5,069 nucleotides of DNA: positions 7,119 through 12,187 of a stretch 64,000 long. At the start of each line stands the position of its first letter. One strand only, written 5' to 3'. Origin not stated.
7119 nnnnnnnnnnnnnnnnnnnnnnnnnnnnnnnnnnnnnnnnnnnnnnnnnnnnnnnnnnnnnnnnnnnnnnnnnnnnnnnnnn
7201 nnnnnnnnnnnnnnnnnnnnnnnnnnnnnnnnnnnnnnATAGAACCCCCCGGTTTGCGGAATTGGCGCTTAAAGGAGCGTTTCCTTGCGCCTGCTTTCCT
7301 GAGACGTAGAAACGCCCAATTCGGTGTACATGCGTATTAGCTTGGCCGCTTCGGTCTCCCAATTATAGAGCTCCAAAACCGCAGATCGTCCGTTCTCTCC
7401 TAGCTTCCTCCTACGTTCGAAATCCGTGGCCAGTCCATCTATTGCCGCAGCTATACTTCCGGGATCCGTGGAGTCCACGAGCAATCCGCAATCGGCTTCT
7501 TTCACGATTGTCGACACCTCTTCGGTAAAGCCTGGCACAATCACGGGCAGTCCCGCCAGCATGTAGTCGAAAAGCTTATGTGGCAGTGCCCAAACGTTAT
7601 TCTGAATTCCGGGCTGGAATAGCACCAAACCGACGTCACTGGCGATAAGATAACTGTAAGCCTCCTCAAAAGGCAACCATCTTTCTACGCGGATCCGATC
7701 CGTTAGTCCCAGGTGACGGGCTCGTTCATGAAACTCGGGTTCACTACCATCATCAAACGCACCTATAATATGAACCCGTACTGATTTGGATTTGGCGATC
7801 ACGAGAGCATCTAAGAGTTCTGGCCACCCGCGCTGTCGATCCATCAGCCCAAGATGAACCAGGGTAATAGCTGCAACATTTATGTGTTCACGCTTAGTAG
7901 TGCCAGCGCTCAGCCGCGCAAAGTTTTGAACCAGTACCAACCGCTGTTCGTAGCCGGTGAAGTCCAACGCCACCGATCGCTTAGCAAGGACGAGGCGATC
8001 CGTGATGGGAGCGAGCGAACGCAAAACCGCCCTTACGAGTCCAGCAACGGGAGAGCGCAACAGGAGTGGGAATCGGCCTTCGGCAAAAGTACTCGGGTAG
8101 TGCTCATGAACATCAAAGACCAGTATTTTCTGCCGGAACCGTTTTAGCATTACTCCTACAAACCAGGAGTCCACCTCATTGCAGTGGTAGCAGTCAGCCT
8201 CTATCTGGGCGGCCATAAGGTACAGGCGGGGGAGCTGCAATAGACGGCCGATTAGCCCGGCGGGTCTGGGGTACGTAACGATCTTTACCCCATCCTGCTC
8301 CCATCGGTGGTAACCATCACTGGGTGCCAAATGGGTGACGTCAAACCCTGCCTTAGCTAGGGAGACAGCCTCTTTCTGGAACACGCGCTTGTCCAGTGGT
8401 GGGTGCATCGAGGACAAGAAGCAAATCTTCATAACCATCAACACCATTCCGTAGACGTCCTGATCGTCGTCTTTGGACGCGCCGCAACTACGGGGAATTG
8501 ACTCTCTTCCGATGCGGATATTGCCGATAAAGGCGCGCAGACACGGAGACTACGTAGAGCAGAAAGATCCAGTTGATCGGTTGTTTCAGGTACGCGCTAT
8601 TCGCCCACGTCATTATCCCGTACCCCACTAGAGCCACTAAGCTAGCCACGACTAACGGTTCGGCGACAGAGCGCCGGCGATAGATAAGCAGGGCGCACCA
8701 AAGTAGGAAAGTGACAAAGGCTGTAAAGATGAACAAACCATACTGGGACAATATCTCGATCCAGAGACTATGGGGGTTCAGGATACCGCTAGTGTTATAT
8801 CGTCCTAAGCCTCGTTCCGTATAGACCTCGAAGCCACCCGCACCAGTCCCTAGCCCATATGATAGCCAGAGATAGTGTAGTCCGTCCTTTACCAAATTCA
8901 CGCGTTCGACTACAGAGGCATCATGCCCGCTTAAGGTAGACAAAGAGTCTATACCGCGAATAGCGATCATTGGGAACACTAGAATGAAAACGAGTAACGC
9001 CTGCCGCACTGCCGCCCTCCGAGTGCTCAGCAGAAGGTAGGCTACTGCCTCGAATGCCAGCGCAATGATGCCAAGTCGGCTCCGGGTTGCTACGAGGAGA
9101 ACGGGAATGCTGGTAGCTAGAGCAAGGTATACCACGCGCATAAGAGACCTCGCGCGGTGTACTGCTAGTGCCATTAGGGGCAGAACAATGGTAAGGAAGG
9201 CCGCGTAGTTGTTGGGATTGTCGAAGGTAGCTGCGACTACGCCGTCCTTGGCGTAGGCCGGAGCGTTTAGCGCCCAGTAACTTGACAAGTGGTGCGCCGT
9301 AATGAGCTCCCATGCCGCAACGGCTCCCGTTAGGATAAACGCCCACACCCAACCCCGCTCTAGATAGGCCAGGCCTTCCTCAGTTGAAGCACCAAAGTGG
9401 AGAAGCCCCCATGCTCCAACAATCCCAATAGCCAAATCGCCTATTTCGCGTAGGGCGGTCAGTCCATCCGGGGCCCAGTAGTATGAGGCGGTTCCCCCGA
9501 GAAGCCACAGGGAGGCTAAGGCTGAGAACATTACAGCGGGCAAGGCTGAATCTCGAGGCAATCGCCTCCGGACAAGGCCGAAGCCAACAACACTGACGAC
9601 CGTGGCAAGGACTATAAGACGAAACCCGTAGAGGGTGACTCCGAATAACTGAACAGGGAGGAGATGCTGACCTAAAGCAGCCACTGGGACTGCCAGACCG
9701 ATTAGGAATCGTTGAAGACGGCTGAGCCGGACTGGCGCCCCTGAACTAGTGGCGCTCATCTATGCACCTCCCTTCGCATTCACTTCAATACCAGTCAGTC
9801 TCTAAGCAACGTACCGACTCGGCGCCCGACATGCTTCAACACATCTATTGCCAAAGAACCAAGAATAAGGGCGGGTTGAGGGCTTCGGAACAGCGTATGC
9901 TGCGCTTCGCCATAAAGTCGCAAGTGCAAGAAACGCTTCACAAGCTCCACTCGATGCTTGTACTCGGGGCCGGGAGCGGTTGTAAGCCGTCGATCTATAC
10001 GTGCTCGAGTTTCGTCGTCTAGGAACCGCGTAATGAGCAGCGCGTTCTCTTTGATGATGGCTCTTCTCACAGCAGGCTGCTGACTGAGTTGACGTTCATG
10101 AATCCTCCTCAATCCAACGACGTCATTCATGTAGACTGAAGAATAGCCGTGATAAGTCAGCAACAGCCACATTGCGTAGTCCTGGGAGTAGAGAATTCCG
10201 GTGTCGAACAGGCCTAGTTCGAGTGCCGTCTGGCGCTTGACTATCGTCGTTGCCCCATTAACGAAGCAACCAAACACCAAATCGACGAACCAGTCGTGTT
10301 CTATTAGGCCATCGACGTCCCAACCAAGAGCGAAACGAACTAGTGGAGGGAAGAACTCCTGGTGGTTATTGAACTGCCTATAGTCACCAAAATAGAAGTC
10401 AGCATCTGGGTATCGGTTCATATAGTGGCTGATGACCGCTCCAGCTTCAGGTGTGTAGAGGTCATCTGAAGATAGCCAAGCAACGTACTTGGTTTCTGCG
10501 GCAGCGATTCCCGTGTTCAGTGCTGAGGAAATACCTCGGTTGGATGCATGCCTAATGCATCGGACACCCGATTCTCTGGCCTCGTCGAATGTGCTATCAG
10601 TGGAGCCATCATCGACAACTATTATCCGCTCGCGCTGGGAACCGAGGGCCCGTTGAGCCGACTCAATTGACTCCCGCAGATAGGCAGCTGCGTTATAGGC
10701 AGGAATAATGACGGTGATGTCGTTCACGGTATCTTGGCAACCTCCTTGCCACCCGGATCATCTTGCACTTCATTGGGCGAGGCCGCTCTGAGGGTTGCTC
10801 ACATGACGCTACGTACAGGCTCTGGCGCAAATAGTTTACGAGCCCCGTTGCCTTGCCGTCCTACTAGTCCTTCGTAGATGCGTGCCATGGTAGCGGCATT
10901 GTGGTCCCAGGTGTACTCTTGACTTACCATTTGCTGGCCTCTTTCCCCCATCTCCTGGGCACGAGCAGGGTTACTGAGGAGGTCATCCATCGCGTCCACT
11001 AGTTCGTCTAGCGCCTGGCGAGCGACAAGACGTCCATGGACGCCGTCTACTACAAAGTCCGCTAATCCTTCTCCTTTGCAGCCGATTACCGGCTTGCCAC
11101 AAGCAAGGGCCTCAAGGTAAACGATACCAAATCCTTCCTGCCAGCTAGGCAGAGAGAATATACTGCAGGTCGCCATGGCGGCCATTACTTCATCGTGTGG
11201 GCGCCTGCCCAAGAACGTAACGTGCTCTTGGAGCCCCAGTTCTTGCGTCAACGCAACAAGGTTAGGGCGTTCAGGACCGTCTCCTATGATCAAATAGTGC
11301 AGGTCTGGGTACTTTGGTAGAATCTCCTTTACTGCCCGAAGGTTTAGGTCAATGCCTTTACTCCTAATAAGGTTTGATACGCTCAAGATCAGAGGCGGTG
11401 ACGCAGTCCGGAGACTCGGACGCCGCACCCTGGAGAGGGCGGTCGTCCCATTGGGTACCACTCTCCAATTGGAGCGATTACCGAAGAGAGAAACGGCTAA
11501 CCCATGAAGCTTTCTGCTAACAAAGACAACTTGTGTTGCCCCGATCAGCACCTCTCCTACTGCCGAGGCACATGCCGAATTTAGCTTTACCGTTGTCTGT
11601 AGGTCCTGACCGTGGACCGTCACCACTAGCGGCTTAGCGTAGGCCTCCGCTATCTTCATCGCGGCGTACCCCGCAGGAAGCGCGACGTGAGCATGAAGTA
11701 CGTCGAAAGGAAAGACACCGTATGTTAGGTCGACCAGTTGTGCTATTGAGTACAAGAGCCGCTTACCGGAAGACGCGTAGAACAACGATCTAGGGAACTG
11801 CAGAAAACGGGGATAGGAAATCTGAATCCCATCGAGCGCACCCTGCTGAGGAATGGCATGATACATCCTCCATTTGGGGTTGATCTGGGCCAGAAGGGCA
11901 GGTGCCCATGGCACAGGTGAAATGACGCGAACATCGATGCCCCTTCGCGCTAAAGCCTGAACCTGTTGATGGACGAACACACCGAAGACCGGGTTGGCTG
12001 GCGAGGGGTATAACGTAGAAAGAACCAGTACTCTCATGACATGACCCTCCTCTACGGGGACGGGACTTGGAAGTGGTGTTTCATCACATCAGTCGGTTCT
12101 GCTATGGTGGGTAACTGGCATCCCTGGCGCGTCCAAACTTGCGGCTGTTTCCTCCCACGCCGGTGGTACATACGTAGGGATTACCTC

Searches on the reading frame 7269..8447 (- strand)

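Call 61: search_protein_families(library=pfam, proteins=[window:7269-8447:-], max_evalue=0.00001)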
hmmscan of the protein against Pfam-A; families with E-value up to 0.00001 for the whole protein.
window:7269-8447:- (392 aa): 5 families
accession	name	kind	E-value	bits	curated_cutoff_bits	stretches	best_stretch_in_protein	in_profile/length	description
PF13692.12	Glyco_trans_1_4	-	7.7e-13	49.3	27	1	195-342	3-142/142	Glycosyl transferases group 1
PF00534.26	Glycos_transf_1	-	1.5e-12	47.8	26.4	1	193-355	15-171/172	Glycosyl transferases group 1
PF13524.12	Glyco_trans_1_2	-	1.7e-09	38.2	25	1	210-371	4-143/144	Glycosyl transferase-like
PF13439.12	Glyco_transf_4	-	6.4e-08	33.2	28.5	1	28-165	13-150/170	Glycosyltransferase Family 4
PF13579.12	Glyco_trans_4_4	-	5.4e-06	27.3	29.7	1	23-159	7-138/158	Glycosyl transferase 4-like domain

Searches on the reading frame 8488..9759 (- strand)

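Call 61: search_protein_families(library=pfam, proteins=[window:8488-9759:-], max_evalue=0.00001)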
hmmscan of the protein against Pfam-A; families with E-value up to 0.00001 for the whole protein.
window:8488-9759:- (423 aa): 1 family
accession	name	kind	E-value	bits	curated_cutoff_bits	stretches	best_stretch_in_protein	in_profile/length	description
PF04932.20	Wzy_C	-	1.2e-13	51.5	31.7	1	215-348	4-148/149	O-Antigen ligase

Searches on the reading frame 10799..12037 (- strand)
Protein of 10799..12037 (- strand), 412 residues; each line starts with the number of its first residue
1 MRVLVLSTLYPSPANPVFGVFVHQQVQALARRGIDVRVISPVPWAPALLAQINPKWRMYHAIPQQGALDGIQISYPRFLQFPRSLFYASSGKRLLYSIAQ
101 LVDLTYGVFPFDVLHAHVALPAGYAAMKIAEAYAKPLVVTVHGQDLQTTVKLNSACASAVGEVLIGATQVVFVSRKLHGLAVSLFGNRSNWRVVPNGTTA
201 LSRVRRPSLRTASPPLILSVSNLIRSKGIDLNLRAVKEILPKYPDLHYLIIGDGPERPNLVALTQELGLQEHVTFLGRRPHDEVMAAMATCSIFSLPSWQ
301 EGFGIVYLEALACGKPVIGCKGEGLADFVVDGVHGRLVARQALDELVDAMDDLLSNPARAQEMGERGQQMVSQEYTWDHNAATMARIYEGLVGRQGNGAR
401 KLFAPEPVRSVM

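Call 61: search_protein_families(library=pfam, proteins=[window:10799-12037:-], max_evalue=0.00001)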
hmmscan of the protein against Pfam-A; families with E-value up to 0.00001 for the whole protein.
window:10799-12037:- (412 aa): 6 families
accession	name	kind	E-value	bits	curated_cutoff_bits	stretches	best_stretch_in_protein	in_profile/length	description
PF00534.26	Glycos_transf_1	-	1.6e-40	138.9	26.4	1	208-369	9-171/172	Glycosyl transferases group 1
PF13692.12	Glyco_trans_1_4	-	9.7e-33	113.9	27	1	215-356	2-142/142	Glycosyl transferases group 1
PF13439.12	Glyco_transf_4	-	1.8e-15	57.9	28.5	1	20-197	6-165/170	Glycosyltransferase Family 4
PF13524.12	Glyco_trans_1_2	-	1e-14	55.2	25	1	244-384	13-142/144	Glycosyl transferase-like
PF20706.3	GT4-conflict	-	3.8e-14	52.9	26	1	164-383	144-384/385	Family 4 Glycosyltransferase in conflict systems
PF13579.12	Glyco_trans_4_4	-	4.1e-13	50.4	29.7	1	19-197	4-158/158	Glycosyl transferase 4-like domain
